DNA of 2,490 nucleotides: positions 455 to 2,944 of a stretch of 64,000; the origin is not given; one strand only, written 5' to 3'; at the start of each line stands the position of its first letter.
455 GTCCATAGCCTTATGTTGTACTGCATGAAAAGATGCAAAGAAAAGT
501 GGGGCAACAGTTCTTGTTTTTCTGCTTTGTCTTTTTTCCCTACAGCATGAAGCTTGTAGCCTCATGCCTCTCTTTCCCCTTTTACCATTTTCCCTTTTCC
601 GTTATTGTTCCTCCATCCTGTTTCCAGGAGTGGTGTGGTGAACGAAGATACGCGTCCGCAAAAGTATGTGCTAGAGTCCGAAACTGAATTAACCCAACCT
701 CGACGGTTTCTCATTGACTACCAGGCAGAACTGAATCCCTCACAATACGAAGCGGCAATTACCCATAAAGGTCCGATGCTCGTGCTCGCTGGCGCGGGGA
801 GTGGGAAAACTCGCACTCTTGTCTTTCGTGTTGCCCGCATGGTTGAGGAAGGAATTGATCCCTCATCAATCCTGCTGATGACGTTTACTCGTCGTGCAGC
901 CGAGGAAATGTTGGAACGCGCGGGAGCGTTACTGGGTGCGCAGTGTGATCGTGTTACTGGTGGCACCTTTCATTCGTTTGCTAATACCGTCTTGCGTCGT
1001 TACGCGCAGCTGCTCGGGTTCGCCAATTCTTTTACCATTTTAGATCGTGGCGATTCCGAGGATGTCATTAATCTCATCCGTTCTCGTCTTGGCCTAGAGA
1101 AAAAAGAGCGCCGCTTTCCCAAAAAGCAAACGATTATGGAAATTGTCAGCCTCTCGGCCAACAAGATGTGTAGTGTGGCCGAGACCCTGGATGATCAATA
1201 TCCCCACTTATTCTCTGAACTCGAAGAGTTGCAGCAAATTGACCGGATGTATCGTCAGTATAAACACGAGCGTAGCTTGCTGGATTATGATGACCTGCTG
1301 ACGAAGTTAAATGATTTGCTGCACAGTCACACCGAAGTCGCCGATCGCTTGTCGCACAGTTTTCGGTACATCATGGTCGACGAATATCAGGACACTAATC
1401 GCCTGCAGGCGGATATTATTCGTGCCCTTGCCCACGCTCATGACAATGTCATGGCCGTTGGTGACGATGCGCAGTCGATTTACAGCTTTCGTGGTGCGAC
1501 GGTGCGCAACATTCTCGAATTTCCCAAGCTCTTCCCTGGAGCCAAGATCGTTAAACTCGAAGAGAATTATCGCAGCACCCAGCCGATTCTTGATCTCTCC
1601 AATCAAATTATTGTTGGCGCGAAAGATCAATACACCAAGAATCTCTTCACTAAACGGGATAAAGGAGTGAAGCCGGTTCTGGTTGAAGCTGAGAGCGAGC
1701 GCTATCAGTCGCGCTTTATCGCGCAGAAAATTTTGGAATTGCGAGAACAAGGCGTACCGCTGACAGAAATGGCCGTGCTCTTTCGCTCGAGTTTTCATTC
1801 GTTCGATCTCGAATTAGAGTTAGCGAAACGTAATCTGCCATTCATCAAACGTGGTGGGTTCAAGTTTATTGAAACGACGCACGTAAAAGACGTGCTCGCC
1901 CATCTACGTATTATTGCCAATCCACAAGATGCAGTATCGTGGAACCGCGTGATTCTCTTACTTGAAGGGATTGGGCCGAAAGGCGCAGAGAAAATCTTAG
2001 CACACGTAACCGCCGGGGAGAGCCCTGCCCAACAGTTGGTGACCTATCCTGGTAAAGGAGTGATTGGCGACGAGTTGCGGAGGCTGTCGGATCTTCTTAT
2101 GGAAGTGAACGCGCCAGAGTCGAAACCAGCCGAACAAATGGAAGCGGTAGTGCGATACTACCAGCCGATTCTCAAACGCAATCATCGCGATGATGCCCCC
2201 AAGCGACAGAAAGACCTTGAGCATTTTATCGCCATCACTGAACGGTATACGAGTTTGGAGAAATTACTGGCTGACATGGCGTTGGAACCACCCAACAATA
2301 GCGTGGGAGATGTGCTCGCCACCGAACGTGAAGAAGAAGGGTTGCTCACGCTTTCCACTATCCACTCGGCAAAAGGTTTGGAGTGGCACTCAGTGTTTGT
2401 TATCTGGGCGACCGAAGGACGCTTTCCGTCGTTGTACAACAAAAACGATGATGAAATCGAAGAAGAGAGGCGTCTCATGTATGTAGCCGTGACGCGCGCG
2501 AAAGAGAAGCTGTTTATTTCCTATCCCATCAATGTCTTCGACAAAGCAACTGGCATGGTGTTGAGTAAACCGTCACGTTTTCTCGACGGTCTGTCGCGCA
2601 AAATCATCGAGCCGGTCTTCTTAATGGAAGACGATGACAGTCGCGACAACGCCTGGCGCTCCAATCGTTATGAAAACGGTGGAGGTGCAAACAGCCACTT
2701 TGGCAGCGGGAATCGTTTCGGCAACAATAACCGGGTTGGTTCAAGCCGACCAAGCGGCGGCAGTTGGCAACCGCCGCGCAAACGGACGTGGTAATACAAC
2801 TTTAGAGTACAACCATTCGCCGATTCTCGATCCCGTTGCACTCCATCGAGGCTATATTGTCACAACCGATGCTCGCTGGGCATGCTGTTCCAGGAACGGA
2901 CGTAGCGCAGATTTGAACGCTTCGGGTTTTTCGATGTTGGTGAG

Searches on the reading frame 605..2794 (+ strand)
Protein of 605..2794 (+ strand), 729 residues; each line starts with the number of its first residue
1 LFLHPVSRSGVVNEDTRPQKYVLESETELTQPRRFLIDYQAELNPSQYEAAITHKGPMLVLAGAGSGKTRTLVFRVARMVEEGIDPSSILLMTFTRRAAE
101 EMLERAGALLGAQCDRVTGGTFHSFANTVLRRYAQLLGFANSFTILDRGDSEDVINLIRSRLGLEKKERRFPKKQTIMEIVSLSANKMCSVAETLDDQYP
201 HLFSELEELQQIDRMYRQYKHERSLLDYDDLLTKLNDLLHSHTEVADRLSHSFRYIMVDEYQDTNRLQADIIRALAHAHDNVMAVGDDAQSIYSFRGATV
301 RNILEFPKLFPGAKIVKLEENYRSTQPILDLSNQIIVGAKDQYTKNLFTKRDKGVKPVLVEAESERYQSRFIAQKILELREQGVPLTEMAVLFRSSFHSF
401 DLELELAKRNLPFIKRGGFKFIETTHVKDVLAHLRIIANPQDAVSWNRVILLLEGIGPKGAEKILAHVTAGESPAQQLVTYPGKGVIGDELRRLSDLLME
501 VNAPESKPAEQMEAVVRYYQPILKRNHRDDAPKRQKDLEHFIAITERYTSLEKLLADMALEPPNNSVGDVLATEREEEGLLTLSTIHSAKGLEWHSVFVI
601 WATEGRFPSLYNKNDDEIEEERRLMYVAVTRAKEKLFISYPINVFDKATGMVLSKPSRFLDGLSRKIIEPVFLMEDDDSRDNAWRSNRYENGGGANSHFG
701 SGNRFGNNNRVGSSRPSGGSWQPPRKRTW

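Call 45: find_encoding_contigs(protein=window:605-2794:+, flank=10000, max_places=3)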
Protein window:605-2794:+ (729 aa): no gene with exactly this product is on record in the collection.
